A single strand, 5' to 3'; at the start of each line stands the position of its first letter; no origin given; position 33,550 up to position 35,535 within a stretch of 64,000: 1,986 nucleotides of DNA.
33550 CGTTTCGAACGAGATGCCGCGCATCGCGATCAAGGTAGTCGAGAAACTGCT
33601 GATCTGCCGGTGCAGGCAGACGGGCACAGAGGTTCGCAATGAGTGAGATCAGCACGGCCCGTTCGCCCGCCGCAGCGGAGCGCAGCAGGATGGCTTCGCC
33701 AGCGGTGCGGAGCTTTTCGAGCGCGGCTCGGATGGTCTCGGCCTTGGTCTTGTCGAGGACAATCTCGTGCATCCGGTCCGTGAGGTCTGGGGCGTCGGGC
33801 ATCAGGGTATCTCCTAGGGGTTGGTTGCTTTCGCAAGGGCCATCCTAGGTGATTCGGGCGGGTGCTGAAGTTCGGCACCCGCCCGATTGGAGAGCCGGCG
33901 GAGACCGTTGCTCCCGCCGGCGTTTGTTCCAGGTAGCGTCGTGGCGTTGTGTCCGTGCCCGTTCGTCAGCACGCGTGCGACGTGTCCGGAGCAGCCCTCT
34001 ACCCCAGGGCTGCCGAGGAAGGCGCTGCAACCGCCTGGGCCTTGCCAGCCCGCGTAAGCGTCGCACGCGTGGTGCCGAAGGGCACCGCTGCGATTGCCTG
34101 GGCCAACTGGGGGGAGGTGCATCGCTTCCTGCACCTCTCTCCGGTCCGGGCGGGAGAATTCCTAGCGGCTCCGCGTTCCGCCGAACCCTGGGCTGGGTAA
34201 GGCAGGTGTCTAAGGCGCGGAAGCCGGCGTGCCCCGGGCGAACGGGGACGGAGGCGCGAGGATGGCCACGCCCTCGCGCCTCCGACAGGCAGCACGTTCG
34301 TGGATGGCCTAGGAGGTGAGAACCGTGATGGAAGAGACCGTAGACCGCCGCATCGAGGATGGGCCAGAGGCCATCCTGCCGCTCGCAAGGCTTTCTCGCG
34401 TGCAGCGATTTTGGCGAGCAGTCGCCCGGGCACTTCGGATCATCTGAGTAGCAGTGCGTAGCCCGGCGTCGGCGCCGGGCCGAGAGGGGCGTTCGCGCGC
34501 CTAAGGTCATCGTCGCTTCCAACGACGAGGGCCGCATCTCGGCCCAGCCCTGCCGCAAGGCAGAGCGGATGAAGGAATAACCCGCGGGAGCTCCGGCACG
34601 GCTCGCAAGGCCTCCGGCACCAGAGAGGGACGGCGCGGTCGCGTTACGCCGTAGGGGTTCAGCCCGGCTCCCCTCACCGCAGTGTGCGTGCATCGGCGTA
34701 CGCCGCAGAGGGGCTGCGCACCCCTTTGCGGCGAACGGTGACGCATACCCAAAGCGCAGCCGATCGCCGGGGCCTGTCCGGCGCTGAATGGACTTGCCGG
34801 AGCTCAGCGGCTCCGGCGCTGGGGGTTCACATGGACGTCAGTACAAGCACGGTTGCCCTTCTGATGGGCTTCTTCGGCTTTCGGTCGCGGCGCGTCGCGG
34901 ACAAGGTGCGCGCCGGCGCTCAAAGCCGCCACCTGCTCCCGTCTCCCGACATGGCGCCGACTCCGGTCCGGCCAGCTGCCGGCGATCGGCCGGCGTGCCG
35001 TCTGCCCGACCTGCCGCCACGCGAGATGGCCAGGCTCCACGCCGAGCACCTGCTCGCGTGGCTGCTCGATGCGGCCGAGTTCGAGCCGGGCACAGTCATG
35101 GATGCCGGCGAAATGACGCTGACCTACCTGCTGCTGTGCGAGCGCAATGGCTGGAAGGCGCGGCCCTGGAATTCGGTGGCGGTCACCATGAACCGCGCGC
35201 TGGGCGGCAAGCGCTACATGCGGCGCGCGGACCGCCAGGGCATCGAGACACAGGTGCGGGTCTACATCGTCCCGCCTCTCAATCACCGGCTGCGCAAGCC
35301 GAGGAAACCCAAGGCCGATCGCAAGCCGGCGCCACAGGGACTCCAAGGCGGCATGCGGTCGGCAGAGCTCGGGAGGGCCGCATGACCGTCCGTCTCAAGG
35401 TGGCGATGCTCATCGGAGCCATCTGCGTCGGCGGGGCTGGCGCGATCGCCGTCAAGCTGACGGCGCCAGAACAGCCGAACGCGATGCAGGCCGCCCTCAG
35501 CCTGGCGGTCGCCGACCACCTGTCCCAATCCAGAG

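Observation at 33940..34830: ~0.9-kb ORF-poor, helix-dense segment in the prophage early region: candidate large structured RNA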

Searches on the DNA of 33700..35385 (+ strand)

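Call 6: search_rna_families(source=window, start=33700, end=35000, threshold=evalue, max_evalue=10, show_alignments=3)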
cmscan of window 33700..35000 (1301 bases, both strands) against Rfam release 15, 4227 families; matches with E-value up to 10: 9.
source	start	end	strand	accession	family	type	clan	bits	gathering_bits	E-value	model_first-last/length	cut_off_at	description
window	34699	34736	+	RF04201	MIR7510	Gene; miRNA;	-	19.9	93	0.79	1-79/79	no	MIR7510 microRNA precursor family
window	33851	33889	+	RF03349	mir-3151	Gene; miRNA;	-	18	83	6.2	1-85/85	no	mir-3151 microRNA precursor family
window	34243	34289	-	RF03778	mir-483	Gene; miRNA;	-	17.9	60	3.1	1-75/75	no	mir-483 microRNA precursor family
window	34461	34480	+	RF01340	CRISPR-DR29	Gene; CRISPR;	-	17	39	2.4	6-25/37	no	CRISPR RNA direct repeat element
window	34452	34509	-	RF00454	p27_CRE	Cis-reg;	-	16.9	42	2.6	1-59/59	no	p27 cis-regulatory element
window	34461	34480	+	RF01322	CRISPR-DR9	Gene; CRISPR;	-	14.5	45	8.7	6-25/37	no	CRISPR RNA direct repeat element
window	34588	34645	-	RF01781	ASdes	Gene; sRNA;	-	13.8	40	9.4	1-68/68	no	ASdes TB sRNA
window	34118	34199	+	RF02246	Six3os1_1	Gene; lncRNA;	-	12.6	50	6.4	1-87/87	no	Six3os1 conserved region 1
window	33858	33910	+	RF01276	sR53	Gene; snRNA; snoRNA; CD-box;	-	11.8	49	8.4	1-60/60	no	Small nucleolar RNA sR53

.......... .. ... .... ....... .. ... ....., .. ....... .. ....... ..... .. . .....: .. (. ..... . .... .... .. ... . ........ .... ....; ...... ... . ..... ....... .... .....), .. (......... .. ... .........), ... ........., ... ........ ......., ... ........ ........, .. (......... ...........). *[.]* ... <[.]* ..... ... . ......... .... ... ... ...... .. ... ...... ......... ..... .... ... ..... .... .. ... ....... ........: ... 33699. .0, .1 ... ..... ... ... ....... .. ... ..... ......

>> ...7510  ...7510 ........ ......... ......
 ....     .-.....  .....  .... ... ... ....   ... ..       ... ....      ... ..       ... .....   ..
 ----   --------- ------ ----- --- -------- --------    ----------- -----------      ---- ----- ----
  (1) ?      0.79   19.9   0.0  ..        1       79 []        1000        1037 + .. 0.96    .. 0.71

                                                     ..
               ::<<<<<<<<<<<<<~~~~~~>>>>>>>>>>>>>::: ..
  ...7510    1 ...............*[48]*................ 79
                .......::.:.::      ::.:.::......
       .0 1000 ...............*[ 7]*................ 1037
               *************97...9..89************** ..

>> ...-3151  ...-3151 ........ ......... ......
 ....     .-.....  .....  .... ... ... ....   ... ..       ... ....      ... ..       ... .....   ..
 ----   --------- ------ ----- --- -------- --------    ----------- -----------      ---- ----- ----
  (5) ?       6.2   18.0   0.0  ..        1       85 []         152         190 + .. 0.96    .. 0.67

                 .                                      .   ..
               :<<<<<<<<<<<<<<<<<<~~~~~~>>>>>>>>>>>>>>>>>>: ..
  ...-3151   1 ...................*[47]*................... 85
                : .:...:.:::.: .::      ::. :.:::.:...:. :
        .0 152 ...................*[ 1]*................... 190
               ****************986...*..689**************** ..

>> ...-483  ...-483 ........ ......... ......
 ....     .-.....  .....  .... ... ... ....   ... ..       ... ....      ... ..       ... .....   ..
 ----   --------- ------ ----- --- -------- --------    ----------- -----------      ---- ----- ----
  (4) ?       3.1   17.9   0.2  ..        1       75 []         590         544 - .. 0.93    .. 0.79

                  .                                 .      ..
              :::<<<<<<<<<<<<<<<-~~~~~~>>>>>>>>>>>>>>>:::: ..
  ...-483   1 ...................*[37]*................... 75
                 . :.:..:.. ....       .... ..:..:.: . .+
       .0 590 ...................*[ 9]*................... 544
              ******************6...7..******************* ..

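Call 9: search_dna_similar(query=window:33800-34900:+, collection=phages, mode=distant)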
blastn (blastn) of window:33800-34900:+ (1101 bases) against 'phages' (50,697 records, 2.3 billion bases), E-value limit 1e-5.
No match.

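Call 70: build_rna_model(alignment_id=A5, structure=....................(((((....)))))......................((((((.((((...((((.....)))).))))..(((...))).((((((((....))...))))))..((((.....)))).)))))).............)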
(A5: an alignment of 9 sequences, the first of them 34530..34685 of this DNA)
Model R1 built from alignment A5 (9 sequences, 158 columns); structure: as given.
model positions 151; base pairs 34; branch points 4; effective number of sequences 1.22; information 0.59 bits per position. Calibrated on 0.2 Mb of random sequence (short: E-values are rough).
structure used (alignment columns):
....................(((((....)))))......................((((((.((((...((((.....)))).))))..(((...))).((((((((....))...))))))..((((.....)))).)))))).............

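Call 71: search_with_rna_model(model_id=R1, sources=[window, L008, L009, L010, L011, L013, L014, L015, L016, L017, L018, L019], max_evalue=10)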
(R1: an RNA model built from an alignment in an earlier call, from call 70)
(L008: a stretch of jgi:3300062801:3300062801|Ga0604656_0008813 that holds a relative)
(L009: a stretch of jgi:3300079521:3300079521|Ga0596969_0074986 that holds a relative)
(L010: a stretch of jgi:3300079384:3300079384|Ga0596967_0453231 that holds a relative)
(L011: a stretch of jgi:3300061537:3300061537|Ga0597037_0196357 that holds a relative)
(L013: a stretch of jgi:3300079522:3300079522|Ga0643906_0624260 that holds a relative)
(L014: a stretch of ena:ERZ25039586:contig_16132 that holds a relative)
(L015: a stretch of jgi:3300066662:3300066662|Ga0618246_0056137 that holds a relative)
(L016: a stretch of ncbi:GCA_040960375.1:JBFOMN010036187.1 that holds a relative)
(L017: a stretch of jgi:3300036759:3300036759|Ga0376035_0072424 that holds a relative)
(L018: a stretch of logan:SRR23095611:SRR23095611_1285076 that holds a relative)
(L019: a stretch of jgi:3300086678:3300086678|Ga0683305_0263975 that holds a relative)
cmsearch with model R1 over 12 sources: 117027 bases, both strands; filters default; matches with E-value up to 10: 25.
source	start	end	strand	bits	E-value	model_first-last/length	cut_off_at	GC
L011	676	831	+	172.5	9.5e-50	1-151/151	no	0.69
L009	2832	2987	+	168.1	2e-48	1-151/151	no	0.69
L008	5975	6122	+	167.8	2.4e-48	1-151/151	no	0.66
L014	5728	5878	+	162.5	8.8e-47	1-151/151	no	0.66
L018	216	365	+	158.5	1.4e-45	1-151/151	no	0.71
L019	318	468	+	156.3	6.4e-45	1-151/151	no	0.68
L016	1922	2069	+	154.2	2.6e-44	1-151/151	no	0.7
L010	1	139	+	148.2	1.6e-42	17-151/151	5'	0.68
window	34530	34685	+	143.5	4e-41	1-151/151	no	0.71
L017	735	796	+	21.5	8.3e-05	1-151/151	no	0.61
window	46700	46799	+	16.2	0.0033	1-151/151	no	0.65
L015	5941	6002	+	15.8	0.0041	1-151/151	no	0.68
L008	5848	5929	-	14.5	0.0099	1-151/151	no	0.59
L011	571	630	-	13.3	0.023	1-151/151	no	0.67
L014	5603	5683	-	12.7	0.035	1-151/151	no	0.64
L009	2697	2787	-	6.1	3.2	1-151/151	no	0.67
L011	643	724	-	6.1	3.2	1-151/151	no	0.63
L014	9665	9677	-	4.5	9.8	101-113/151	no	0.77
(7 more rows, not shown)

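Call 97: search_rna_families(sources=[L008, L009, L011, L014, L016, L018, L019, L015, L017], threshold=gathering)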
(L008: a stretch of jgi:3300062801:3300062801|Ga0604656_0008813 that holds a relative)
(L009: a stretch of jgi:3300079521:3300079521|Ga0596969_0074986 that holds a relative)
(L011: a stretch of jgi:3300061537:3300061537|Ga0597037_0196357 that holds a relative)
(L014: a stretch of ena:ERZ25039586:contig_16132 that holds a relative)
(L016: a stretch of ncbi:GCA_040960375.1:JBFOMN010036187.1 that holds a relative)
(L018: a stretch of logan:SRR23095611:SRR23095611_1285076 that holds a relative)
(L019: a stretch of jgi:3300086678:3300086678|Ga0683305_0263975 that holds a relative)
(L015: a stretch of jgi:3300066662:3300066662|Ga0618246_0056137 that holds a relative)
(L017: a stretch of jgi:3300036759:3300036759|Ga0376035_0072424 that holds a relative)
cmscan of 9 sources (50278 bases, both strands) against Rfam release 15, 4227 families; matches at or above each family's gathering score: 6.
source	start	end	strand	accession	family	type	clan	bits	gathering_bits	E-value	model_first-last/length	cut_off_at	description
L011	522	600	+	RF00519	suhB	Gene; sRNA;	CL00108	64.9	41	3.3e-11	1-77/77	no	Makes More Granules Regulator RNA (mmgR)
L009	2673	2750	+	RF00519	suhB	Gene; sRNA;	CL00108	64.6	41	4e-11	1-77/77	no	Makes More Granules Regulator RNA (mmgR)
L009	2508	2582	+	RF00005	tRNA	Gene; tRNA;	CL00001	61.4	29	5.6e-11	1-71/71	no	tRNA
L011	356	430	+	RF00005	tRNA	Gene; tRNA;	CL00001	58.3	29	4.1e-10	1-71/71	no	tRNA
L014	5384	5460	+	RF00519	suhB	Gene; sRNA;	CL00108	55.9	41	6.5e-09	1-77/77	no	Makes More Granules Regulator RNA (mmgR)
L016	699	773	+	RF00005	tRNA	Gene; tRNA;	CL00001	53.6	29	8.2e-09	1-71/71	no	tRNA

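Call 107: search_with_rna_model(model_id=R1, source=L020, max_evalue=1)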
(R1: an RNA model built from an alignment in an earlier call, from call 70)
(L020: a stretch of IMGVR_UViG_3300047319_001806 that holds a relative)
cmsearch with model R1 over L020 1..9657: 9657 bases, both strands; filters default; matches with E-value up to 1: 2.
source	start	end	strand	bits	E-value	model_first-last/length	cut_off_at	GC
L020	1785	1853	-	12.5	0.0034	1-151/151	no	0.74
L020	4434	4454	+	6.2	0.25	61-81/151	no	0.67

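Call 115: search_dna_similar(query=window:33940-34830:+, collection=plasmids, mode=distant, max_evalue=0.001, max_rows=10)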
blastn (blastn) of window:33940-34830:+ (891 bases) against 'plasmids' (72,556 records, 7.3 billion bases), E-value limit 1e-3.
No match.

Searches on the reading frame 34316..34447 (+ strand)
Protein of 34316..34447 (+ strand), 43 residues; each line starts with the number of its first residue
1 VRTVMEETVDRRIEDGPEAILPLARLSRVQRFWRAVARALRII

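Call 16: search_protein_families(library=phrogs, proteins=[window:34328-34447:+], max_evalue=0.01)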
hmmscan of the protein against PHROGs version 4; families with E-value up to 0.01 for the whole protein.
window:34328-34447:+ (39 aa): 0 families

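Call 17: search_protein_families(library=pfam, proteins=[window:34328-34447:+], max_evalue=0.01)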
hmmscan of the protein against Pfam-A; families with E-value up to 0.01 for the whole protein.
window:34328-34447:+ (39 aa): 0 families

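Call 91: find_homologous_proteins(query=window:34316-34447:+, max_evalue=10)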
Query window:34316-34447:+: no candidate shares three 5-residue words with the query. No homologue found.

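Call 99: search_protein_representatives(protein=window:34316-34447:+)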
Query: 43 residues. Proteins with E-value up to 0.001 (for the whole library): 1; up to 1e-10: 0; up to 1e-30: 0. The best 1 are listed.
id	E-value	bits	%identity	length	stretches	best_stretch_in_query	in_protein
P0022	1.8e-04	36.7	52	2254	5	14-39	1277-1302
